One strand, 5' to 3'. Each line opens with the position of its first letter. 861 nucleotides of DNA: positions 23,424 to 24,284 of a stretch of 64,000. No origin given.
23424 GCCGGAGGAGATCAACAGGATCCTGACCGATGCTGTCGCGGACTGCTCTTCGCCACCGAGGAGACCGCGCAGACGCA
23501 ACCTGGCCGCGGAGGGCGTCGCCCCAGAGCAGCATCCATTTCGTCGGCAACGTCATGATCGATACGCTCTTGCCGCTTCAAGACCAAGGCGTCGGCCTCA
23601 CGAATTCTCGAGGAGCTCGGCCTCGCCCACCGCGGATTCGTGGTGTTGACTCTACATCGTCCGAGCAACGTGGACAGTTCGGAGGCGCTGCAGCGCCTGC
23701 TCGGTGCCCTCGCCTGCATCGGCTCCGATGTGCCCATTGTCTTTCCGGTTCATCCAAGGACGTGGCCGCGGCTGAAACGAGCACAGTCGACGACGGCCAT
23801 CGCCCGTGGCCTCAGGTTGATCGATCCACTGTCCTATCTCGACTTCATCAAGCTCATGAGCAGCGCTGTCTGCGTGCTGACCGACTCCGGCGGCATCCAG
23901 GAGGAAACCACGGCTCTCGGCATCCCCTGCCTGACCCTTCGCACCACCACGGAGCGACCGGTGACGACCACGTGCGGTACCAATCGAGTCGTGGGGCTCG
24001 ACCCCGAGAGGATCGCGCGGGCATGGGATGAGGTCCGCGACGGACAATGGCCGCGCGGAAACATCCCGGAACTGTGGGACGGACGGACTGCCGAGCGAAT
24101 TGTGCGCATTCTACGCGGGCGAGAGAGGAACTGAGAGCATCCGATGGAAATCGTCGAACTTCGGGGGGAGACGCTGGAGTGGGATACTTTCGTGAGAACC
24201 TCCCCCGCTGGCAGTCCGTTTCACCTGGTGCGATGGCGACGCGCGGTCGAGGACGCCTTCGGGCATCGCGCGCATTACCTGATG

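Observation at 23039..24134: wecB (UDP-GlcNAc 2-epimerase) decayed by at least five frameshifts inside an otherwise intact EPS operon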

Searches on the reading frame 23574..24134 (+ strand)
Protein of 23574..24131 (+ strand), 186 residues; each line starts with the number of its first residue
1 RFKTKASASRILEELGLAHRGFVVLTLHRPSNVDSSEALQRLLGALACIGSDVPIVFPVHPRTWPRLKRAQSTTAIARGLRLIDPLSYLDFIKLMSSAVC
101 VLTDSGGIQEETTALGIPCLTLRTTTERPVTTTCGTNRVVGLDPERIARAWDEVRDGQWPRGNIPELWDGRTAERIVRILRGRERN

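Call 6: search_protein_families(library=ncbifam, proteins=[window:23640-24134:+])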
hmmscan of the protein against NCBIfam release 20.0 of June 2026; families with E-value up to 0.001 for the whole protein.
window:23640-24134:+ (164 aa): 1 family
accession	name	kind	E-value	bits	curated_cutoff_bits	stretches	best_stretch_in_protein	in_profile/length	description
TIGR00236.1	wecB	equivalog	2.6e-35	122.3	210.15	1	2-159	202-363/366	non-hydrolyzing UDP-N-acetylglucosamine 2-epimerase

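Call 28: find_homologous_proteins(query=window:23574-24131:+, max_evalue=1e-20)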
Query seq(186 aa) (186 aa): 7692 proteins with E <= 1e-20 among 8000 candidates; the best 120 are listed.
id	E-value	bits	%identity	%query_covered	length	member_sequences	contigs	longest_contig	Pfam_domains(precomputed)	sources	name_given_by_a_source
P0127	2.4e-69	251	62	97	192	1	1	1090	PF02350.26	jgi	jgi:UDP-N-acetylglucosamine 2-epimerase (non-hydrolysing)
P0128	7.3e-69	249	63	97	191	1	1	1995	PF02350.26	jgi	jgi:UDP-N-acetylglucosamine 2-epimerase (non-hydrolysing)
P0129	3.2e-68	247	63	97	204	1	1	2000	PF02350.26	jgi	jgi:UDP-N-acetylglucosamine 2-epimerase (non-hydrolysing)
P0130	3.3e-68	247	62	97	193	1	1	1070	PF02350.26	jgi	-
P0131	3.7e-68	247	64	97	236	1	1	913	PF02350.26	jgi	jgi:UDP-N-acetylglucosamine 2-epimerase (non-hydrolysing)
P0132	3.8e-67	243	65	97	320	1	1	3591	PF13579.13,PF02350.26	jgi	jgi:UDP-N-acetylglucosamine 2-epimerase (non-hydrolysing)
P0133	6.5e-67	243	62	97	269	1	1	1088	PF13579.13,PF02350.26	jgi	-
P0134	1.3e-66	242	62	97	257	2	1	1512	PF02350.26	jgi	jgi:UDP-N-acetylglucosamine 2-epimerase (non-hydrolysing)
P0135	3.3e-66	240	62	97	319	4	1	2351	PF13579.13,PF02350.26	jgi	jgi:UDP-N-acetylglucosamine 2-epimerase (non-hydrolysing)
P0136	3.6e-66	240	60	98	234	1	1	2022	PF02350.26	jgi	jgi:UDP-N-acetylglucosamine 2-epimerase (non-hydrolysing)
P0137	4.4e-66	240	62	97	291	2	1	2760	PF02350.26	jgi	jgi:UDP-N-acetylglucosamine 2-epimerase (non-hydrolysing)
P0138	1.2e-65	239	58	97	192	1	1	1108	PF02350.26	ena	-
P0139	1.8e-65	238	60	98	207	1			PF02350.26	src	-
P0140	1.9e-65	238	62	97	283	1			PF13579.13,PF02350.26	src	-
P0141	2.4e-65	238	61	97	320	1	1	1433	PF13579.13,PF02350.26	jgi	jgi:UDP-N-acetylglucosamine 2-epimerase (non-hydrolysing)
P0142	3.6e-65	237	61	97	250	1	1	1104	PF02350.26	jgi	jgi:UDP-N-acetylglucosamine 2-epimerase (non-hydrolysing)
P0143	3.8e-65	237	61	97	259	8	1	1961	PF02350.26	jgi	-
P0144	7.7e-65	236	58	98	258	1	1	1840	PF02350.26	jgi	jgi:UDP-N-acetylglucosamine 2-epimerase (non-hydrolysing)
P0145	8.3e-65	236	59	98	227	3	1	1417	PF13579.13,PF02350.26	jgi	-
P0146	9.4e-65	236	59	98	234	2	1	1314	PF02350.26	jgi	jgi:UDP-N-acetylglucosamine 2-epimerase (non-hydrolysing)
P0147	9.6e-65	236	61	97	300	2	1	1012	PF13579.13,PF02350.26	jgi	jgi:UDP-N-acetylglucosamine 2-epimerase (non-hydrolysing)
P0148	1.2e-64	235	60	98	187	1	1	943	PF02350.26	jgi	jgi:UDP-N-acetylglucosamine 2-epimerase (non-hydrolysing)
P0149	1.2e-64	235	59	97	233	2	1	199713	PF02350.26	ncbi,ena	-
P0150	1.7e-64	235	59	97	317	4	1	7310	PF13579.13,PF02350.26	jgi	jgi:UDP-N-acetylglucosamine 2-epimerase (non-hydrolysing)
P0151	3.1e-64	234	62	94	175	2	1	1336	PF02350.26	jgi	jgi:UDP-N-acetylglucosamine 2-epimerase (non-hydrolysing)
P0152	3.3e-64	234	58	97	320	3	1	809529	PF13579.13,PF02350.26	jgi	jgi:UDP-N-acetylglucosamine 2-epimerase (non-hydrolysing)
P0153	3.7e-64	234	58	96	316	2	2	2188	PF13579.13,PF02350.26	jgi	jgi:UDP-N-acetylglucosamine 2-epimerase (non-hydrolysing)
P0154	3.7e-64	234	59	97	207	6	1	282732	PF02350.26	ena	-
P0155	5.3e-64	233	58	99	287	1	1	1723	PF13579.13,PF02350.26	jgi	jgi:UDP-N-acetylglucosamine 2-epimerase (non-hydrolysing)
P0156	6.5e-64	233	60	98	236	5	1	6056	PF02350.26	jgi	jgi:UDP-N-acetylglucosamine 2-epimerase (non-hydrolysing)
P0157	1.2e-63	232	58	99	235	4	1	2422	PF13579.13,PF02350.26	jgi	jgi:UDP-N-acetylglucosamine 2-epimerase (non-hydrolysing)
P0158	1.4e-63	232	59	97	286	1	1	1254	PF13579.13,PF02350.26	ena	-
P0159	1.6e-63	232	60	97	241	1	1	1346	PF13579.13,PF02350.26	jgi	jgi:UDP-N-acetylglucosamine 2-epimerase (non-hydrolysing)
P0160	1.6e-63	232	60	98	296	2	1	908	PF02350.26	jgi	jgi:UDP-N-acetylglucosamine 2-epimerase (non-hydrolysing)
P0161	2.2e-63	231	59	97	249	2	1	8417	PF02350.26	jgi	jgi:UDP-N-acetylglucosamine 2-epimerase (non-hydrolysing)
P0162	2.9e-63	231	62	91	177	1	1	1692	PF02350.26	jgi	jgi:UDP-N-acetylglucosamine 2-epimerase (non-hydrolysing)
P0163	3.0e-63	231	58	97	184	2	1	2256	PF02350.26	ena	-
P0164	3.3e-63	231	59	97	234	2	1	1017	PF02350.26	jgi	jgi:UDP-N-acetylglucosamine 2-epimerase (non-hydrolysing)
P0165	5.0e-63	230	57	98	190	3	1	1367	PF02350.26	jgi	jgi:UDP-N-acetylglucosamine 2-epimerase (non-hydrolysing)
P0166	5.4e-63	230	58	99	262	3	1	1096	PF02350.26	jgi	jgi:UDP-N-acetylglucosamine 2-epimerase (non-hydrolysing)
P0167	6.5e-63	230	61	98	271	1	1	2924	PF02350.26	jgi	jgi:UDP-N-acetylglucosamine 2-epimerase (non-hydrolysing)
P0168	9.0e-63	229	58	97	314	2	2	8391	PF13579.13,PF02350.26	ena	-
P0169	1.4e-62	229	59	97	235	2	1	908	PF02350.26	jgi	jgi:UDP-N-acetylglucosamine 2-epimerase (non-hydrolysing)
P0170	2.4e-62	228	59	97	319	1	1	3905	PF13579.13,PF02350.26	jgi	jgi:UDP-N-acetylglucosamine 2-epimerase (non-hydrolysing)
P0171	2.6e-62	228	63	88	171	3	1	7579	PF02350.26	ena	-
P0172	2.6e-62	228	60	98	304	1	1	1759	PF13579.13,PF02350.26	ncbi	-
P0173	3.9e-62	227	60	99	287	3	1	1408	PF13579.13,PF02350.26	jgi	jgi:UDP-N-acetylglucosamine 2-epimerase (non-hydrolysing)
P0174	5.4e-62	227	59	97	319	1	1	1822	PF13579.13,PF02350.26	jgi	jgi:UDP-N-acetylglucosamine 2-epimerase (non-hydrolysing)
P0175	6.7e-62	226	57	99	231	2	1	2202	PF02350.26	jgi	jgi:UDP-N-acetylglucosamine 2-epimerase (non-hydrolysing)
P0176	7.1e-62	226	58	97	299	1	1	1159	PF13579.13,PF02350.26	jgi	jgi:UDP-N-acetylglucosamine 2-epimerase (non-hydrolysing)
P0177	9.3e-62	226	58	97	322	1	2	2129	PF13579.13,PF02350.26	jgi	jgi:UDP-N-acetylglucosamine 2-epimerase (non-hydrolysing)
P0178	1.4e-61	225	65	84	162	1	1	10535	PF02350.26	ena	-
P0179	1.5e-61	225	65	85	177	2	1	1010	PF02350.26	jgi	jgi:UDP-N-acetylglucosamine 2-epimerase (non-hydrolysing)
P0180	1.9e-61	225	58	97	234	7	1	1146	PF02350.26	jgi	jgi:UDP-N-acetylglucosamine 2-epimerase (non-hydrolysing)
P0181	2.0e-61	225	58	97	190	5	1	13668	PF02350.26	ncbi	-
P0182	2.7e-61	224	57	97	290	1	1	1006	PF13579.13,PF02350.26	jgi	jgi:UDP-N-acetylglucosamine 2-epimerase (non-hydrolysing)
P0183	4.5e-61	224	58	97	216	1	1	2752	PF02350.26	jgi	jgi:UDP-N-acetylglucosamine 2-epimerase (non-hydrolysing)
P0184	6.0e-61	223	60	94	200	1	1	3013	PF02350.26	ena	-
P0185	8.3e-61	223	58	99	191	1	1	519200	PF02350.26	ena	-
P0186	1.8e-60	222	58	99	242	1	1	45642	PF02350.26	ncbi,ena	-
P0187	3.0e-60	221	54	99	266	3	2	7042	PF02350.26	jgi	jgi:UDP-N-acetylglucosamine 2-epimerase (non-hydrolysing)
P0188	3.9e-60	221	57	99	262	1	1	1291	PF02350.26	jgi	jgi:UDP-N-acetylglucosamine 2-epimerase (non-hydrolysing)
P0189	4.5e-60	220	64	85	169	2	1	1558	PF02350.26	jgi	jgi:UDP-N-acetylglucosamine 2-epimerase (non-hydrolysing)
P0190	8.2e-60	220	57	97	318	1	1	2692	PF13579.13,PF02350.26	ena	-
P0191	9.6e-60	219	60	98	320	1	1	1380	PF02350.26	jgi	jgi:UDP-N-acetylglucosamine 2-epimerase (non-hydrolysing)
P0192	1.4e-59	219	57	94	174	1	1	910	PF02350.26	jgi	jgi:UDP-N-acetylglucosamine 2-epimerase (non-hydrolysing)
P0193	1.5e-59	219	57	97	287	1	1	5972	PF02350.26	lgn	-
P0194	1.8e-59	218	61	92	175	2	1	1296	PF02350.26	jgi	jgi:UDP-N-acetylglucosamine 2-epimerase (non-hydrolysing)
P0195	2.2e-59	218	57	98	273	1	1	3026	PF02350.26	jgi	-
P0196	3.4e-59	218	58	97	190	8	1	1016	PF02350.26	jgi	jgi:UDP-N-acetylglucosamine 2-epimerase (non-hydrolysing)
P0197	4.8e-59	217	58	97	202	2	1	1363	PF02350.26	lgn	-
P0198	7.2e-59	216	60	86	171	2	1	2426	PF02350.26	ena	-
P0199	1.1e-58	216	58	99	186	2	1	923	PF02350.26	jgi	jgi:UDP-N-acetylglucosamine 2-epimerase (non-hydrolysing)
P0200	1.6e-58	215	59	86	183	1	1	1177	PF02350.26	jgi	jgi:UDP-N-acetylglucosamine 2-epimerase (non-hydrolysing)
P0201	4.5e-58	214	62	86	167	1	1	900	PF02350.26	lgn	-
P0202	5.8e-58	214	58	97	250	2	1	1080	PF02350.26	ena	-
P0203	7.6e-58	213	57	98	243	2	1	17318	PF02350.26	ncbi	ncbi:MAG: UDP-N-acetyl glucosamine 2-epimerase, partial [Candidatus Rokuibacteriota bacterium]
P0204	1.4e-57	212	57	97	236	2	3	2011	PF02350.26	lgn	-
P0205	2.5e-57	211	57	98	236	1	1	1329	PF02350.26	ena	-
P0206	4.0e-57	211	58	98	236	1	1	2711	PF02350.26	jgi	jgi:UDP-N-acetylglucosamine 2-epimerase (non-hydrolysing)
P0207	5.8e-57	210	57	100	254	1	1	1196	PF02350.26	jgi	jgi:UDP-N-acetylglucosamine 2-epimerase (non-hydrolysing)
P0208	6.1e-57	210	57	98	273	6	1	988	PF13579.13,PF02350.26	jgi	jgi:UDP-N-acetylglucosamine 2-epimerase (non-hydrolysing)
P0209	7.0e-57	210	59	97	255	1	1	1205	PF02350.26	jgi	jgi:UDP-N-acetylglucosamine 2-epimerase (non-hydrolysing)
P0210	8.4e-57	210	55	97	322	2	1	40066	PF02350.26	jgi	jgi:UDP-N-acetylglucosamine 2-epimerase (non-hydrolysing)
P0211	1.4e-56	209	57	97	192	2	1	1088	PF02350.26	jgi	jgi:UDP-N-acetylglucosamine 2-epimerase (non-hydrolysing)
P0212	2.9e-56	208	56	97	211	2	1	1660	PF02350.26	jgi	jgi:UDP-N-acetylglucosamine 2-epimerase (non-hydrolysing)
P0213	4.5e-56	207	57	97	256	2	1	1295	PF02350.26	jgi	jgi:UDP-N-acetylglucosamine 2-epimerase (non-hydrolysing)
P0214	5.2e-56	207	57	97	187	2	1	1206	PF02350.26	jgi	jgi:UDP-N-acetylglucosamine 2-epimerase (non-hydrolysing)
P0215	5.8e-56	207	56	95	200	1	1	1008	PF02350.26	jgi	-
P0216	6.0e-56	207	63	80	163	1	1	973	PF02350.26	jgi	jgi:UDP-N-acetylglucosamine 2-epimerase (non-hydrolysing)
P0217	1.1e-55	206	57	97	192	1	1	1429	PF02350.26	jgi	jgi:UDP-N-acetylglucosamine 2-epimerase (non-hydrolysing)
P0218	1.3e-55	206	58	95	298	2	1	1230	PF02350.26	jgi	jgi:UDP-N-acetylglucosamine 2-epimerase (non-hydrolysing)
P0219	1.4e-55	206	54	99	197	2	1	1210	PF02350.26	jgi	jgi:UDP-N-acetylglucosamine 2-epimerase (non-hydrolysing)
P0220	1.6e-55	206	57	97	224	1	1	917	PF02350.26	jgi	jgi:UDP-N-acetylglucosamine 2-epimerase (non-hydrolysing)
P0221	1.9e-55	205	58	96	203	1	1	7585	PF02350.26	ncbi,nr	ncbi:MAG: UDP-N-acetylglucosamine 2-epimerase, partial [Planctomycetes bacterium]|nr:UDP-N-acetylglu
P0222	2.0e-55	205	61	88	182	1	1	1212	PF02350.26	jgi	jgi:UDP-N-acetylglucosamine 2-epimerase (non-hydrolysing)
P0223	2.1e-55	205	59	89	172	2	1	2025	PF02350.26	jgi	jgi:UDP-N-acetylglucosamine 2-epimerase (non-hydrolysing)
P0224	2.2e-55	205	56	95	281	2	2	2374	PF02350.26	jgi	jgi:UDP-N-acetylglucosamine 2-epimerase (non-hydrolysing)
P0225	2.4e-55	205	56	97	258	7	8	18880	PF02350.26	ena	-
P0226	2.5e-55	205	56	96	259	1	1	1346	PF02350.26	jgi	jgi:UDP-N-acetylglucosamine 2-epimerase (non-hydrolysing)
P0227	2.8e-55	205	59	95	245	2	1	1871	PF02350.26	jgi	jgi:UDP-N-acetylglucosamine 2-epimerase (non-hydrolysing)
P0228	3.9e-55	204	58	97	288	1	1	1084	PF02350.26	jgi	jgi:UDP-N-acetylglucosamine 2-epimerase (non-hydrolysing)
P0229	4.0e-55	204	57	98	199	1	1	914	PF02350.26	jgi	jgi:UDP-N-acetylglucosamine 2-epimerase (non-hydrolysing)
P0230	4.3e-55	204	54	97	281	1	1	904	PF02350.26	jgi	jgi:UDP-N-acetylglucosamine 2-epimerase (non-hydrolysing)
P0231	4.7e-55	204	58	97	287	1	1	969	PF02350.26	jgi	jgi:UDP-N-acetylglucosamine 2-epimerase (non-hydrolysing)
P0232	5.0e-55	204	55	98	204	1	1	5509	PF02350.26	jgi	-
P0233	6.2e-55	204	59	86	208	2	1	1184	PF02350.26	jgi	jgi:UDP-N-acetylglucosamine 2-epimerase (non-hydrolysing)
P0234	6.3e-55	204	58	96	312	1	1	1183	PF02350.26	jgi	jgi:UDP-N-acetylglucosamine 2-epimerase (non-hydrolysing)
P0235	7.0e-55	203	56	97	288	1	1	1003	PF02350.26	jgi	jgi:UDP-N-acetylglucosamine 2-epimerase (non-hydrolysing)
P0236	7.4e-55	203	55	98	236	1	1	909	PF02350.26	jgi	jgi:UDP-N-acetylglucosamine 2-epimerase (non-hydrolysing)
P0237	8.3e-55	203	58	97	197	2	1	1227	PF02350.26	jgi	-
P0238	8.9e-55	203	56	97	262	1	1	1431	PF02350.26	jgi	jgi:UDP-N-acetylglucosamine 2-epimerase (non-hydrolysing)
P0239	1.0e-54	203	54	94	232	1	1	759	PF02350.26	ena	-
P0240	1.1e-54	203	56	95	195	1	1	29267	PF02350.26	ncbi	ncbi:MAG: UDP-N-acetyl glucosamine 2-epimerase, partial [Myxococcales bacterium]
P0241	1.2e-54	203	58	97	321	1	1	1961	PF02350.26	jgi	jgi:UDP-N-acetylglucosamine 2-epimerase (non-hydrolysing)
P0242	1.3e-54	203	53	96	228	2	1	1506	PF02350.26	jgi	jgi:UDP-N-acetylglucosamine 2-epimerase (non-hydrolysing)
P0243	1.4e-54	203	54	96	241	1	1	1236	PF02350.26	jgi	jgi:UDP-N-acetylglucosamine 2-epimerase (non-hydrolysing)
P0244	1.5e-54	202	56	98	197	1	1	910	PF02350.26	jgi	jgi:UDP-N-acetylglucosamine 2-epimerase (non-hydrolysing)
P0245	1.5e-54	202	56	95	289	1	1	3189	PF13579.13,PF02350.26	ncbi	ncbi:MAG TPA: UDP-N-acetylglucosamine 2-epimerase (non-hydrolyzing), partial [Vulgatibacter sp.]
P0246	1.6e-54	202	55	95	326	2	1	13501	PF13579.13,PF02350.26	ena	-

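Call 30: find_encoding_contigs(protein=P0185, flank=4000, max_places=3)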
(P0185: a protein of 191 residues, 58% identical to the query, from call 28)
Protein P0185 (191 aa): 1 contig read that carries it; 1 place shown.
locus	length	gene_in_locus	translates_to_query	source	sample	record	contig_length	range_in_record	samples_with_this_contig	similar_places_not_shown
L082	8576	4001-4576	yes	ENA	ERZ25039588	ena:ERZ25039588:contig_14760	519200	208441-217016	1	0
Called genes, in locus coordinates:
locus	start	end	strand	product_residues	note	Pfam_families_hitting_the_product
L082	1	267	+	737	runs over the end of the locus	PF10609:ParA (weak), PF01656:CbiA (weak), PF13614:AAA_31 (weak)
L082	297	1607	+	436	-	PF03446:NAD_binding_2 (weak), PF03721:UDPG_MGDP_dh_N, PF00984:UDPG_MGDP_dh, PF03720:UDPG_MGDP_dh_C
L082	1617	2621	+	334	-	PF01073:3Beta_HSD, PF01370:Epimerase, PF02719:Polysacc_synt_2, PF04321:RmlD_sub_bind (weak), PF05368:NmrA (weak), PF07993:NAD_binding_4 (weak), PF08659:KR (weak), PF16363:GDP_Man_Dehyd, +1 more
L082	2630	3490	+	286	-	PF01522:Polysacc_deac_1, PF11959:DUF3473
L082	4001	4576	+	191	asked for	PF02350:Epimerase_2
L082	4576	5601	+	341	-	PF04339:FemAB_like (weak), PF13480:Acetyltransf_6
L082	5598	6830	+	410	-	PF13692:Glyco_trans_1_4 (weak), PF13524:Glyco_trans_1_2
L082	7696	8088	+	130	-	PF13692:Glyco_trans_1_4, PF13524:Glyco_trans_1_2 (weak)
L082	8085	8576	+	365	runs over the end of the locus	PF13480:Acetyltransf_6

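Call 31: find_encoding_contigs(protein=P0154, flank=4000, max_places=3)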
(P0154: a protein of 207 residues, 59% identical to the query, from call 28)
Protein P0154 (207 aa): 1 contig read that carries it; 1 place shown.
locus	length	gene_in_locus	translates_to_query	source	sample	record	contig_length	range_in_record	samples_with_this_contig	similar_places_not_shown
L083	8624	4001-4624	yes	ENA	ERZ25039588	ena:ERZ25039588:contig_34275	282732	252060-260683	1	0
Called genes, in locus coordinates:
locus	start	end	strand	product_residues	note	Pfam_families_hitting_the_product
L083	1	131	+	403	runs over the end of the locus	PF13500:AAA_26 (faint), PF01656:CbiA (weak), PF10609:ParA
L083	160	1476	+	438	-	PF03446:NAD_binding_2 (weak), PF03721:UDPG_MGDP_dh_N, PF00984:UDPG_MGDP_dh, PF03720:UDPG_MGDP_dh_C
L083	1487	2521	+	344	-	PF01073:3Beta_HSD, PF01370:Epimerase, PF02719:Polysacc_synt_2, PF04321:RmlD_sub_bind, PF05368:NmrA (weak), PF07993:NAD_binding_4, PF13460:NAD_binding_10, PF16363:GDP_Man_Dehyd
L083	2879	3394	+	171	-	PF11959:DUF3473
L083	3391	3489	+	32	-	-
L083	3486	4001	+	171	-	PF02350:Epimerase_2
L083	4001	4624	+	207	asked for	PF02350:Epimerase_2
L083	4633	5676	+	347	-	PF04339:FemAB_like, PF13480:Acetyltransf_6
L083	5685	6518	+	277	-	-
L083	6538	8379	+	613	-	PF13522:GATase_6, PF13537:GATase_7, PF01380:SIS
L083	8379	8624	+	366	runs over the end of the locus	PF13480:Acetyltransf_6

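Call 32: find_encoding_contigs(protein=P0149, flank=4000, max_places=3)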
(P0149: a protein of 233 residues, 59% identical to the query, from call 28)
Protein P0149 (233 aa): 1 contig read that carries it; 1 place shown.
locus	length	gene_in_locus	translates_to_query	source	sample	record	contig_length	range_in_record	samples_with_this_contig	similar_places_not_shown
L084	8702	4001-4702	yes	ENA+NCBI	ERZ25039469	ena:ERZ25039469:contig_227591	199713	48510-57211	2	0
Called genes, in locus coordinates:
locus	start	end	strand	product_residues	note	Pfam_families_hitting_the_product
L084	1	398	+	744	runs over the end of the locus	PF01656:CbiA (weak), PF10609:ParA (faint)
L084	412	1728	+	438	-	PF03446:NAD_binding_2 (weak), PF03721:UDPG_MGDP_dh_N, PF00984:UDPG_MGDP_dh, PF03720:UDPG_MGDP_dh_C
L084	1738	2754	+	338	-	PF01073:3Beta_HSD, PF01370:Epimerase, PF02719:Polysacc_synt_2, PF04321:RmlD_sub_bind, PF05368:NmrA (weak), PF07993:NAD_binding_4, PF13460:NAD_binding_10, PF16363:GDP_Man_Dehyd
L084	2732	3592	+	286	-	PF01522:Polysacc_deac_1, PF11959:DUF3473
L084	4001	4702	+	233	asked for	PF02350:Epimerase_2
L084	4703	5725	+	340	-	PF04339:FemAB_like (faint), PF13480:Acetyltransf_6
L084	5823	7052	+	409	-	PF13692:Glyco_trans_1_4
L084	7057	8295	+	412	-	PF13439:Glyco_transf_4 (weak), PF00534:Glycos_transf_1 (weak), PF13692:Glyco_trans_1_4, PF13524:Glyco_trans_1_2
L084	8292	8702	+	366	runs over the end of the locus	PF13480:Acetyltransf_6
